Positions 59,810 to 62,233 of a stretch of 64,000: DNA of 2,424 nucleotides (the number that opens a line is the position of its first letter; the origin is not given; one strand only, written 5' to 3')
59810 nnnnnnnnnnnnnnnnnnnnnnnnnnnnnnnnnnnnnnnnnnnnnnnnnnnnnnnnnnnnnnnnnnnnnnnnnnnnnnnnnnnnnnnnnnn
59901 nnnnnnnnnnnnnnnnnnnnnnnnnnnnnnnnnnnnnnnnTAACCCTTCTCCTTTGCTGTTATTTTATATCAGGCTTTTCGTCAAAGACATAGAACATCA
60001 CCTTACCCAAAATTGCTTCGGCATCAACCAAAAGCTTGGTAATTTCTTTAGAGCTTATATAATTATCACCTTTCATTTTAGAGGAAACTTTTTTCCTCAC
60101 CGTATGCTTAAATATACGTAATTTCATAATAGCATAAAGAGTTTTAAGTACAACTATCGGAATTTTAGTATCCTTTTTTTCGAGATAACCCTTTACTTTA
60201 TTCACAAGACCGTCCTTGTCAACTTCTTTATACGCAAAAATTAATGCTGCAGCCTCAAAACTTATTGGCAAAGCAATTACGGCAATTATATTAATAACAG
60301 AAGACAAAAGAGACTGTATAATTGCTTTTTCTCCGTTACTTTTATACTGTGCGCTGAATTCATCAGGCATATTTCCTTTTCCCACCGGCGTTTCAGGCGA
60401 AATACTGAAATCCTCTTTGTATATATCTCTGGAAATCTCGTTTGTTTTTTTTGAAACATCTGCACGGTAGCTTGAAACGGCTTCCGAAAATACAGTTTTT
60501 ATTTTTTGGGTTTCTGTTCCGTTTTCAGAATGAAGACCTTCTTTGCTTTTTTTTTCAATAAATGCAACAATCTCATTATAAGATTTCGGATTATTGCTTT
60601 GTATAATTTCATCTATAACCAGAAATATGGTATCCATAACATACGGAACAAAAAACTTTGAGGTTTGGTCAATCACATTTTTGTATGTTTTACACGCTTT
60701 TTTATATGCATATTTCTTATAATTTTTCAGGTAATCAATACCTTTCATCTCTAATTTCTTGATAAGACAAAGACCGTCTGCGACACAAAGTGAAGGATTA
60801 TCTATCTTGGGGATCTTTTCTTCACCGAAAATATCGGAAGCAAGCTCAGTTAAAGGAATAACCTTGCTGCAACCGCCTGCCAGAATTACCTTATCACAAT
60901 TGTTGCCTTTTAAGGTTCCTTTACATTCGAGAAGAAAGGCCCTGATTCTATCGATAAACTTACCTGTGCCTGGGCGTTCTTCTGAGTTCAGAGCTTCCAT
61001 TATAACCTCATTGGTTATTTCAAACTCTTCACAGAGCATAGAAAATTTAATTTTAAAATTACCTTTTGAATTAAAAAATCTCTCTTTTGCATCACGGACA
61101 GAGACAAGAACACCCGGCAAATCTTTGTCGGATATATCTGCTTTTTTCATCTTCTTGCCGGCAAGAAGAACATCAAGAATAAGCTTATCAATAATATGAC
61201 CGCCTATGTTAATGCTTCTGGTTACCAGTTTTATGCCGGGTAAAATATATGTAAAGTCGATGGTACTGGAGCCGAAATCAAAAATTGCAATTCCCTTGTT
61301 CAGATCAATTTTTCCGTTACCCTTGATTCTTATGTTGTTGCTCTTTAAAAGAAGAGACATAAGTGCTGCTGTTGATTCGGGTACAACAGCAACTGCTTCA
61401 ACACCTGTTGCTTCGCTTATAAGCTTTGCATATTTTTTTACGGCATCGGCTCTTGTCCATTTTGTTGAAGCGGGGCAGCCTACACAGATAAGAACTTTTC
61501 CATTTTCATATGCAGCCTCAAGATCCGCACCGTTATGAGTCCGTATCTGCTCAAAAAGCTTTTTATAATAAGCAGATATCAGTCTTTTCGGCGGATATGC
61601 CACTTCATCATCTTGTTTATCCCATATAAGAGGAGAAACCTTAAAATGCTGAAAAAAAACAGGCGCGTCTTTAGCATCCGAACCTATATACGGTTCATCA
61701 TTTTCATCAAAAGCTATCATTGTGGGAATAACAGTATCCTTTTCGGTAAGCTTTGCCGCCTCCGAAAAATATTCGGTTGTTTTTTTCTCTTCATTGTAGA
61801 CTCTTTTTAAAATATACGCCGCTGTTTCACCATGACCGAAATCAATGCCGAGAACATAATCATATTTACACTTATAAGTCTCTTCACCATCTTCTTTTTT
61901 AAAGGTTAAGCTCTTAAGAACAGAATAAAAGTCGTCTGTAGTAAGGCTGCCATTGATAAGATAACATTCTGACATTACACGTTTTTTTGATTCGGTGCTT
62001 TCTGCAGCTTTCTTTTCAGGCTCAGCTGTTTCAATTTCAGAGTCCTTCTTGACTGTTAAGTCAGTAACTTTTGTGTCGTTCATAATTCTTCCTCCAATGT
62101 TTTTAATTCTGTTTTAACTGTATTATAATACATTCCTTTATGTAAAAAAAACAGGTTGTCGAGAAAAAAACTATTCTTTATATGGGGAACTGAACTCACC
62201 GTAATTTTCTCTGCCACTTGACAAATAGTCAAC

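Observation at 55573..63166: Candidate undescribed system: five-gene operon pairing a membrane-tethered Hsp70-like ATPase with a classical AAA+ ATPase and three orphan proteins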

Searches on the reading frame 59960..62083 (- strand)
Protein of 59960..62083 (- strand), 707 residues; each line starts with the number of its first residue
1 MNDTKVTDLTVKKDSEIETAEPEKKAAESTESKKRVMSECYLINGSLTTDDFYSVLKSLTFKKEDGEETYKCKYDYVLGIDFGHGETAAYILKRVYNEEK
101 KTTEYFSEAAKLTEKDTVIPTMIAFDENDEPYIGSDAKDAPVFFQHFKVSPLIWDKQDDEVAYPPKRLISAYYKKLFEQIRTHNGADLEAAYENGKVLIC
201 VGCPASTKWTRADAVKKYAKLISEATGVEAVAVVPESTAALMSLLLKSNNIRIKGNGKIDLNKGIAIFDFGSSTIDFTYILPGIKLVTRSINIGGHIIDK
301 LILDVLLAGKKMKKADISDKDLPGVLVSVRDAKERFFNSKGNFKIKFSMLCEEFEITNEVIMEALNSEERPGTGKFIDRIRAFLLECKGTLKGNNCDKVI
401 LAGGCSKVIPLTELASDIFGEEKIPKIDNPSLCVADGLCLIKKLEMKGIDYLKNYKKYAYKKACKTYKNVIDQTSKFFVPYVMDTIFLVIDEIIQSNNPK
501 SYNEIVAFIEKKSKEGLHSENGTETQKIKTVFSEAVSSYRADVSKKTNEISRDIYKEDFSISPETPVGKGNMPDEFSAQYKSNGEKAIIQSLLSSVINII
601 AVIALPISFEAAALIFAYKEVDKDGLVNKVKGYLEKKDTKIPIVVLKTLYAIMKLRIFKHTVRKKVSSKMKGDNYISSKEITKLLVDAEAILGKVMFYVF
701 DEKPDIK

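Call 3: search_protein_families(library=pfam, proteins=[window:59960-62083:-], max_evalue=1)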
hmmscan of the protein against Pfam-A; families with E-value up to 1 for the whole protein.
window:59960-62083:- (707 aa): 2 families
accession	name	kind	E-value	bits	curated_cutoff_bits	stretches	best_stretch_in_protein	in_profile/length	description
PF06723.19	MreB_Mbl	-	5e-06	26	27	1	193-441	92-318/327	MreB/Mbl protein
PF14450.12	FtsA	-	0.2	12.5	31.8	0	268-435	3-125/127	Cell division protein FtsA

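Call 4: search_protein_families(library=padloc, proteins=[window:59960-62083:-], max_evalue=1)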
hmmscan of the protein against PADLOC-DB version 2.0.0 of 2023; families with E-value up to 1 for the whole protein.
window:59960-62083:- (707 aa): 0 families

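Call 5: search_protein_families(library=ncbifam, proteins=[window:59960-62083:-], max_evalue=1)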
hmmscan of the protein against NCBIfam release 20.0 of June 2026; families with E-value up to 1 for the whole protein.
window:59960-62083:- (707 aa): 7 families
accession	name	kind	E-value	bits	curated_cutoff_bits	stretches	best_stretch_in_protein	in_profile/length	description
TIGR01991.1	HscA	equivalog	3.6e-09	35.7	708.55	1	216-437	146-354/600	Fe-S protein assembly chaperone HscA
NF003520.0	PRK05183.1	subfamily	6.8e-07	28.1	620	1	213-437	163-374/621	Fe-S protein assembly chaperone HscA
NF010539.0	PRK13927.1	subfamily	0.00048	19.1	293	1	258-439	146-323/339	rod shape-determining protein MreB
NF040964.1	MamK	subfamily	0.012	14.6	400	1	372-439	246-317/335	MamK family actin-like protein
TIGR01174.1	ftsA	equivalog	0.018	14.1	175.85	1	262-300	195-233/371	cell division protein FtsA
NF009947.0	PRK13411.1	equivalog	0.026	12.6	1002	1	213-437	146-369/662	molecular chaperone DnaK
TIGR01175.1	pilM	subfamily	0.036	13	133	1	210-417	140-304/348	type IV pilus assembly protein PilM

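Call 6: search_solved_structures(query=window:59960-62083:-, max_evalue=1)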
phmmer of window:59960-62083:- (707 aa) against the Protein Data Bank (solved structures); distinct sequences matched with E-value up to 1: 70 (the best 60 are shown).
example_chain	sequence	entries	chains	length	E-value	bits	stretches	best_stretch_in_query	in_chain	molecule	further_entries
3gl1_A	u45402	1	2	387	2.3e-06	29.5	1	220-439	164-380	Heat shock protein SSB1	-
9r9o_A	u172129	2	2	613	6.2e-06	28.1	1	221-439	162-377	Ribosome-associated molecular chaperone SSB1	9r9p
7olc_C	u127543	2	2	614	1.6e-05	26.7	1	254-439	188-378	Ribosome-associated molecular chaperone SSB1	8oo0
4fsv_A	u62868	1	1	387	2.7e-05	26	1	186-439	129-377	Heat shock-related 70 kDa protein 2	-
5fpd_A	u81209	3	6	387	2.7e-05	26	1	186-439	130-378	HEAT SHOCK-RELATED 70KDA PROTEIN 2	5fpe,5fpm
3i33_A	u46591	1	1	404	3.1e-05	25.8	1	186-439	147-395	Heat shock-related 70 kDa protein 2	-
2qwn_A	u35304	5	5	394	3.4e-05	25.6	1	257-439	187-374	Heat shock cognate 71 kDa protein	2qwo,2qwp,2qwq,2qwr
2qw9_A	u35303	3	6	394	3.9e-05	25.5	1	257-439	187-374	Heat shock cognate 71 kDa protein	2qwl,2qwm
6zyj_A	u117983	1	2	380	4e-05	25.4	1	257-439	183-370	Heat shock cognate 71 kDa protein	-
1ba1_A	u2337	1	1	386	4.1e-05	25.4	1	257-439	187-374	HEAT-SHOCK COGNATE 70KD PROTEIN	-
1bup_A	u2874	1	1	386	4.1e-05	25.4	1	257-439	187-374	PROTEIN (70 KILODALTON HEAT SHOCK PROTEIN)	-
1hpm_A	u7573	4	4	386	4.1e-05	25.4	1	257-439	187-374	44K ATPASE FRAGMENT (N-TERMINAL) OF 7O kD HEAT-SHOCK COGNATE PROTEIN | HEAT-SHOCK COGNATE 70 kD PROTEIN | HEAT-SHOCK COGNATE 7OKD PROTEIN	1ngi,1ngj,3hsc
5aqm_A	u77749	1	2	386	4.1e-05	25.4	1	257-439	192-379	HEAT SHOCK COGNATE 71 KDA PROTEIN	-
4h5n_A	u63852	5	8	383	4.1e-05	25.4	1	257-439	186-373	Heat shock cognate 71 kDa protein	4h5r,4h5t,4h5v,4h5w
1ngg_A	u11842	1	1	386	4.1e-05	25.4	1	257-439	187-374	HEAT-SHOCK COGNATE 70 kD PROTEIN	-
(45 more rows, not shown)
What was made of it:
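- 59960..62083 (-): G2: Hsp70-type nucleotide-binding domain (about 76-445) followed by a long helix (430-496) and an all-helical C-terminal domain. Sequence hits in calls 3, 5 and 6.
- Checked: It hits Hsp70 nucleotide-binding domains (NBDs) in the PDB (2e-6), HscA (4e-9) and MreB_Mbl (5e-6, 26 bits against a cutoff of 27) (calls 3, 5, 6).
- PDB sequence hits are also Hsp70 first (call 6).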

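Call 8: find_homologous_proteins(query=window:59960-62083:-, max_evalue=0.001)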
Query window:59960-62083:- (707 aa): 48 proteins with E <= 0.001 among 8000 candidates.
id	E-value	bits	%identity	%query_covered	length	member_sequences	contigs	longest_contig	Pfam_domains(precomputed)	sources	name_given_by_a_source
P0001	0.0e+0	1555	100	100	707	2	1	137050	PF06723.20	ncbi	-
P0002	1.4e-132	462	39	98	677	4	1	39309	-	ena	-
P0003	5.3e-105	370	34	94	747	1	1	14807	PF00012.27,PF06723.20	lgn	-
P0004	4.8e-83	298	32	98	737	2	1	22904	-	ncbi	-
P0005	3.7e-75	272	30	95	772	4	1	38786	-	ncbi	-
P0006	5.9e-74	268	31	96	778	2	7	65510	-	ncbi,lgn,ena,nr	ncbi:MAG: hypothetical protein IKK85_04420 [Clostridia bacterium]|nr:hypothetical protein [Clostridi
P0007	8.7e-73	264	33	80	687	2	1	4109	-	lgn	-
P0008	9.5e-69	251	30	90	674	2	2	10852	PF06723.20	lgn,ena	-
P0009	2.3e-67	246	31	96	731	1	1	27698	-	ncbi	-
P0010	2.2e-65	239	29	90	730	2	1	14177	-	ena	-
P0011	3.7e-65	239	30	99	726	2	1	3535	-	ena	-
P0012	1.0e-63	234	29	91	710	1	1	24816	-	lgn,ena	-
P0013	4.2e-61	225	30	96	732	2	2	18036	-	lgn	-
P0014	3.1e-58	216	30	76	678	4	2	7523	-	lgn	-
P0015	5.9e-55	205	29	90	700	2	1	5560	-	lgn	-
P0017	6.0e-49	185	26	94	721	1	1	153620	-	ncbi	-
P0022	3.2e-41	160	27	89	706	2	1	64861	PF06723.20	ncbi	-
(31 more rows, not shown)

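Call 9: find_encoding_contigs(protein=P0001, flank=10000, max_places=2)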
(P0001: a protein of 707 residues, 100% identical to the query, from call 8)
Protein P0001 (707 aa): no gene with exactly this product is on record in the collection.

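Call 10: find_encoding_contigs(protein=P0002, flank=10000, max_places=2)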
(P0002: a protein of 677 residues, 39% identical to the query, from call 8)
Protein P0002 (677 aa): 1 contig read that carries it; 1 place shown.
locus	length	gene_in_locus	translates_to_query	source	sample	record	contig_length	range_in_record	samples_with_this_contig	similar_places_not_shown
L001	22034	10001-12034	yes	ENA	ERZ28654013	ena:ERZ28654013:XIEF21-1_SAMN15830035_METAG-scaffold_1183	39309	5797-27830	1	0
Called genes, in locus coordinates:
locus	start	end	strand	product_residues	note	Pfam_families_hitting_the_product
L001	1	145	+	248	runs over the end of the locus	PF20260:PUA_4 (weak), PF04452:Methyltrans_RNA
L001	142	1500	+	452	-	PF17125:Methyltr_RsmF_N, PF01189:Methyltr_RsmB-F, PF13847:Methyltransf_31, PF13636:Methyltranf_PUA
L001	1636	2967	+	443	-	PF00657:Lipase_GDSL, PF13472:Lipase_GDSL_2, PF00395:SLH (faint)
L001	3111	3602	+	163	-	-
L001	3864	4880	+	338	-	PF13407:Peripla_BP_4 (faint), PF04392:ABC_sub_bind, PF13458:Peripla_BP_6 (weak)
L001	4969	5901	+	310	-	PF02653:BPD_transp_2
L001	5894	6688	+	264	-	PF02463:SMC_N (faint), PF00005:ABC_tran, PF13304:AAA_21 (faint)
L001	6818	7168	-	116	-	-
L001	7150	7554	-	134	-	PF25390:WD40_RLD, PF13540:RCC1_2 (faint)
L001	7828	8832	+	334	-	-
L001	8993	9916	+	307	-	-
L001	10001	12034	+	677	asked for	-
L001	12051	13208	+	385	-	-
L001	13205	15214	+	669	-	PF00004:AAA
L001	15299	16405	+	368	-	-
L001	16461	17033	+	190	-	-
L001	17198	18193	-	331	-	-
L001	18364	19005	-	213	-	PF09851:SHOCT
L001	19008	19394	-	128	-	-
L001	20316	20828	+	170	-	PF00857:Isochorismatase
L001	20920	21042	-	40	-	-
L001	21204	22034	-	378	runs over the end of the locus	PF11258:DUF3048, PF17479:DUF3048_C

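Call 11: find_encoding_contigs(protein=P0004, flank=10000, max_places=2)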
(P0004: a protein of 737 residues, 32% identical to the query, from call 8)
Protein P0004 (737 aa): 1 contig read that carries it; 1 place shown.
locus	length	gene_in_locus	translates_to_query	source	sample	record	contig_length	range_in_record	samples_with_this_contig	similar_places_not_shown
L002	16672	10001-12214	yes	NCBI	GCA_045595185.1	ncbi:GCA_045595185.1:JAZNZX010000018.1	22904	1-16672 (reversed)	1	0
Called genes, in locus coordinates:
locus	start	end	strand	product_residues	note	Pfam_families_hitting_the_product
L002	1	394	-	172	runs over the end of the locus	PF22980:Myb_DNA-bind_8 (faint), PF08281:Sigma70_r4_2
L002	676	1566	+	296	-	PF04542:Sigma70_r2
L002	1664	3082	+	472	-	PF13173:AAA_14, PF13635:DUF4143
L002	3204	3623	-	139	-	PF08837:DUF1810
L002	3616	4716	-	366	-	-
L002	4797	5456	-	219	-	-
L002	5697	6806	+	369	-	PF00365:PFK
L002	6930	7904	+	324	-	-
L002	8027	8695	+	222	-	-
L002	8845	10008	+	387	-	-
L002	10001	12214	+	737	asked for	-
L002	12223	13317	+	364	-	-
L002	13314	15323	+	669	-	PF00004:AAA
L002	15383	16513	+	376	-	-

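Call 12: find_encoding_contigs(protein=P0005, flank=10000, max_places=1)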
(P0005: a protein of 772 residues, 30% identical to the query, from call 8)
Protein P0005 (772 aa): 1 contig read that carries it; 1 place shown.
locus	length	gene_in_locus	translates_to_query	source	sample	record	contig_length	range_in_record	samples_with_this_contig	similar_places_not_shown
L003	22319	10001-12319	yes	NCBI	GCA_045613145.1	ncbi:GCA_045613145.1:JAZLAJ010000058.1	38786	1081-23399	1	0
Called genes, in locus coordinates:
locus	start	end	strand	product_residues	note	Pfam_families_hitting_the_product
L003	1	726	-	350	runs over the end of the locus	PF02540:NAD_synthase (weak), PF03054:tRNA_Me_trans, PF06508:QueC (weak), PF24167:DUF7411 (weak), PF20259:tRNA_Me_trans_M, PF20258:tRNA_Me_trans_C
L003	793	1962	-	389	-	PF00512:HisKA, PF02518:HATPase_c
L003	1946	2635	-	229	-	PF00072:Response_reg, PF00486:Trans_reg_C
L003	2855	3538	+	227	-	PF00072:Response_reg, PF00486:Trans_reg_C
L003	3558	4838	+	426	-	PF00512:HisKA, PF02518:HATPase_c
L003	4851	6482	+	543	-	PF01938:TRAM, PF05958:tRNA_U5-meth_tr, PF05175:MTS (weak), PF03602:Cons_hypoth95, PF09445:Methyltransf_15 (weak), PF13847:Methyltransf_31, PF13649:Methyltransf_25 (weak)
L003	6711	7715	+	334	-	-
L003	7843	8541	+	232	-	-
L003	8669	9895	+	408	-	-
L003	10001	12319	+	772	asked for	-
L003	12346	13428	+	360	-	-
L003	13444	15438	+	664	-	PF00004:AAA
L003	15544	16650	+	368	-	-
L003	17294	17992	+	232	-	-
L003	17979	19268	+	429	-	PF13306:LRR_5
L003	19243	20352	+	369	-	-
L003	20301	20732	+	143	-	PF08837:DUF1810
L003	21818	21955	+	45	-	PF00239:Resolvase (weak)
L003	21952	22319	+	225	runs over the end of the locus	PF23203:KIF21A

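Call 13: find_encoding_contigs(protein=P0006, flank=10000, max_places=1)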
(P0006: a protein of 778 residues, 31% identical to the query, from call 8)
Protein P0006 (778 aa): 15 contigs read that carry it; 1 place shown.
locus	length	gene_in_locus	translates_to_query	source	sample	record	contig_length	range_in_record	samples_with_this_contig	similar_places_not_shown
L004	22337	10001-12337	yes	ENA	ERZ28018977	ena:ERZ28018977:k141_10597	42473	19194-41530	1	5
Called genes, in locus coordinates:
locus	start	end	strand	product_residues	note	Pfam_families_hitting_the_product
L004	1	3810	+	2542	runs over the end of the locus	PF06832:BiPBP_C (faint)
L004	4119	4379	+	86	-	PF00269:SASP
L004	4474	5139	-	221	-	-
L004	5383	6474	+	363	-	PF00365:PFK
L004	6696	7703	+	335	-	-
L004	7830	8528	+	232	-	-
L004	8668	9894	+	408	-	-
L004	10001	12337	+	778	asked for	-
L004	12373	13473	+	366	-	-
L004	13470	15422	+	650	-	PF00004:AAA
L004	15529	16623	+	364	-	-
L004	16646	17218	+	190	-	-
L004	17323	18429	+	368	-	-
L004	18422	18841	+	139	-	PF08837:DUF1810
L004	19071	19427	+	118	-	PF13560:HTH_31, PF12844:HTH_19, PF01381:HTH_3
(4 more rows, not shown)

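Call 14: find_encoding_contigs(protein=P0017, flank=10000, max_places=1)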
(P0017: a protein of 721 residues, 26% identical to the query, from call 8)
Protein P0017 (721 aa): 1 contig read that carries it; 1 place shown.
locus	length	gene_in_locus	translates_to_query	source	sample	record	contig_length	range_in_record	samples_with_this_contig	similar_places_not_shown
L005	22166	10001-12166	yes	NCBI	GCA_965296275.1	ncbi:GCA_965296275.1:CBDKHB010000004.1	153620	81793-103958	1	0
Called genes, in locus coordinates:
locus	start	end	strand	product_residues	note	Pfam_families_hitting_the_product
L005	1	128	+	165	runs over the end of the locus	PF05198:IF3_N, PF00707:IF3_C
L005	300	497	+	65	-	PF01632:Ribosomal_L35p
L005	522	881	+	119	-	PF00453:Ribosomal_L20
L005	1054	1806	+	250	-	PF02517:Rce1-like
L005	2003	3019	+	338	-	PF00106:adh_short, PF01073:3Beta_HSD, PF01370:Epimerase, PF02719:Polysacc_synt_2, PF04321:RmlD_sub_bind, PF05368:NmrA, PF08659:KR, PF16363:GDP_Man_Dehyd, +1 more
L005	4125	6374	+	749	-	PF00884:Sulfatase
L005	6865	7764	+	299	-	-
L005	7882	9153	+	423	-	-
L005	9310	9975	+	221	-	-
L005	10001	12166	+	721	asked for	-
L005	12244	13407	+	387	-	-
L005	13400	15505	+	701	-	PF00004:AAA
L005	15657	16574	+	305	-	-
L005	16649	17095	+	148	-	-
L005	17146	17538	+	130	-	-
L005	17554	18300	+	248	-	PF19567:CpsB_CapC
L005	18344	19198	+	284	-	PF12787:EcsC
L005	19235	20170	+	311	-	-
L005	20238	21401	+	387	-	-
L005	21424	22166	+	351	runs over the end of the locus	PF01467:CTP_transf_like, PF08719:NADAR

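Call 15: find_encoding_contigs(protein=P0022, flank=10000, max_places=1)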
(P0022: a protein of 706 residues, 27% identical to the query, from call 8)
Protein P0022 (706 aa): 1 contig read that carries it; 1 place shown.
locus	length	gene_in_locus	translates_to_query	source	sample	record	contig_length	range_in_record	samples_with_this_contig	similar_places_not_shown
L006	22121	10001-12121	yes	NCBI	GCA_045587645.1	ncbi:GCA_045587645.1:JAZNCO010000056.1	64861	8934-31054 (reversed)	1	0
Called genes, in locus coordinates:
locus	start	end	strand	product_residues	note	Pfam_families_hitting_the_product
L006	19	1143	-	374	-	PF03462:PCRF, PF00472:RF-1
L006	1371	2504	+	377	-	PF14446:Prok-RING_1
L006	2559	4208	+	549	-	PF01938:TRAM, PF05958:tRNA_U5-meth_tr, PF05175:MTS (weak), PF03602:Cons_hypoth95 (weak), PF09445:Methyltransf_15, PF13649:Methyltransf_25 (weak), PF13847:Methyltransf_31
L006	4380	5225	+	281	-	PF02899:Phage_int_SAM_1, PF00589:Phage_integrase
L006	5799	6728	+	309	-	-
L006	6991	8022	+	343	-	-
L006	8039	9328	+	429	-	-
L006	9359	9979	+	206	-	-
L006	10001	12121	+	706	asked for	PF06723:MreB_Mbl (weak)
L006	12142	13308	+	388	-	-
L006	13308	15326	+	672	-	PF00004:AAA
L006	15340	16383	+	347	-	-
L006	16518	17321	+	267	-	PF12787:EcsC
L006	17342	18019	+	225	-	PF00149:Metallophos (weak)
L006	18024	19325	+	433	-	PF13306:LRR_5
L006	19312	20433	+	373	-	-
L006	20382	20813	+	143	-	PF08837:DUF1810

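Call 24: find_related_loci(query=A1, collection=genome_contigs, flank=10000)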
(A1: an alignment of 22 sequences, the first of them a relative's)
Query A1 (707 aa) in genome_contigs; peptide patterns used: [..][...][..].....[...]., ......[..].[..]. (x = any residue, [..] = any of these).
86 stretches matched a pattern; 49 encode a relative of the query (tblastn E <= 1e-3); 47 distinct loci.
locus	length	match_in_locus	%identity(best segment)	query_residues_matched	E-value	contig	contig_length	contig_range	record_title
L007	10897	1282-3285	38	11-705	1e-137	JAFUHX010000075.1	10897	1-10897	MAG: Clostridia bacterium isolate RGIG4510 Roe_deer_Rectum-1__c566697, whole genome shotgun sequence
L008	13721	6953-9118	32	17-706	6e-92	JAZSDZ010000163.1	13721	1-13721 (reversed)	MAG: Candidatus Fimenecus sp. isolate T1900044594_TS20190060.MAGScoT_cleanbin_000021 SGB_646_k141_192818, whole genome s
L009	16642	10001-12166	32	17-706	1e-91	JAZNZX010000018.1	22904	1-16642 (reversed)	MAG: Candidatus Fimenecus sp. isolate T1900044765_TS20190231.MAGScoT_cleanbin_000013 SGB_2408_k141_1812258, whole genome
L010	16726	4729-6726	29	74-704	3e-80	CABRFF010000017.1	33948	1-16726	MAG TPA_asm: uncultured Clostridiales bacterium isolate MGYG-HGUT-01204 genome assembly, contig: GUT_GENOME092360_17, wh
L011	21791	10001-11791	33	29-597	4e-79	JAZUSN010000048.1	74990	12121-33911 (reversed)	MAG: Acutalibacteraceae bacterium isolate T1900044845_TS20190311.MAGScoT_cleanbin_000010 SGB_2970_k141_1318012, whole ge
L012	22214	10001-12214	30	36-706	6e-78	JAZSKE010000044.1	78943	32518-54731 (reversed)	MAG: Acutalibacteraceae bacterium isolate T1900044562_TS20190028.MAGScoT_cleanbin_000011 SGB_370_k141_1276018, whole gen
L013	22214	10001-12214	30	36-706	2e-77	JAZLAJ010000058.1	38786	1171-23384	MAG: Acutalibacteraceae bacterium isolate T1900045078_TC20190072.MAGScoT_cleanbin_000004 SGB_4644_k141_623651, whole gen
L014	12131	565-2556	30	74-704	7e-74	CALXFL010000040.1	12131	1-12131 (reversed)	MAG: uncultured Clostridia bacterium isolate BRZ_EV__bin61 genome assembly, contig: BRZ_EV__NODE_6242_length_12131_cov_8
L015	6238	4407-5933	30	74-563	3e-67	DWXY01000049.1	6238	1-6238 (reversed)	MAG TPA_asm: Candidatus Oscillibacter pullicola isolate ChiBcolR2-4535 ChiBcolR2__C30556_L6238_SAMN08009986, whole genom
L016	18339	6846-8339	28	73-566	1e-50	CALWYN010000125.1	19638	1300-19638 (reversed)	MAG: uncultured Oscillospiraceae bacterium isolate E0_DM__bin40 genome assembly, contig: E0_DM__k127_1705343, whole geno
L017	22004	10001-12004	27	73-702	1e-48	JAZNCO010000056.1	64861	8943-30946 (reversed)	MAG: Acutalibacteraceae bacterium isolate T1900044731_TS20190197.MAGScoT_cleanbin_000010 SGB_2010_k141_2139885, whole ge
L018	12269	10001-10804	35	67-339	9e-37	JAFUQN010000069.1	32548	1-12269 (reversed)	MAG: Bacillota bacterium isolate RGIG4734 Roe_deer_Rectum.Co__c1213121, whole genome shotgun sequence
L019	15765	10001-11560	25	16-483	6e-34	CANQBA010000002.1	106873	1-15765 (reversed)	MAG: uncultured Oscillospiraceae bacterium isolate Lapin-005__bin33 genome assembly, contig: Lapin-005__NODE_181_length_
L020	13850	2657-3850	27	40-439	1e-33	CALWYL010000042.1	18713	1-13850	MAG: uncultured Oscillospiraceae bacterium isolate BRZ_CQ__bin61 genome assembly, contig: BRZ_CQ__NODE_3114_length_18713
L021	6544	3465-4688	27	74-468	6e-29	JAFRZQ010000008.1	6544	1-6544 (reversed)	MAG: Anaerotignum sp. isolate RGIG2943 Goat_Rectum-1__c10744, whole genome shotgun sequence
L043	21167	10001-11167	24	76-440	1e-8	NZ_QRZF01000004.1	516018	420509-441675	Bacteroides intestinalis strain AF14-32 AF14-32.Scaf4, whole genome shotgun sequence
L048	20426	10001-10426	27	201-339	4e-8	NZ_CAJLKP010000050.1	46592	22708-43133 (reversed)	MAG: uncultured Bacteroides sp. isolate ERR321312-bin.11, whole genome shotgun sequence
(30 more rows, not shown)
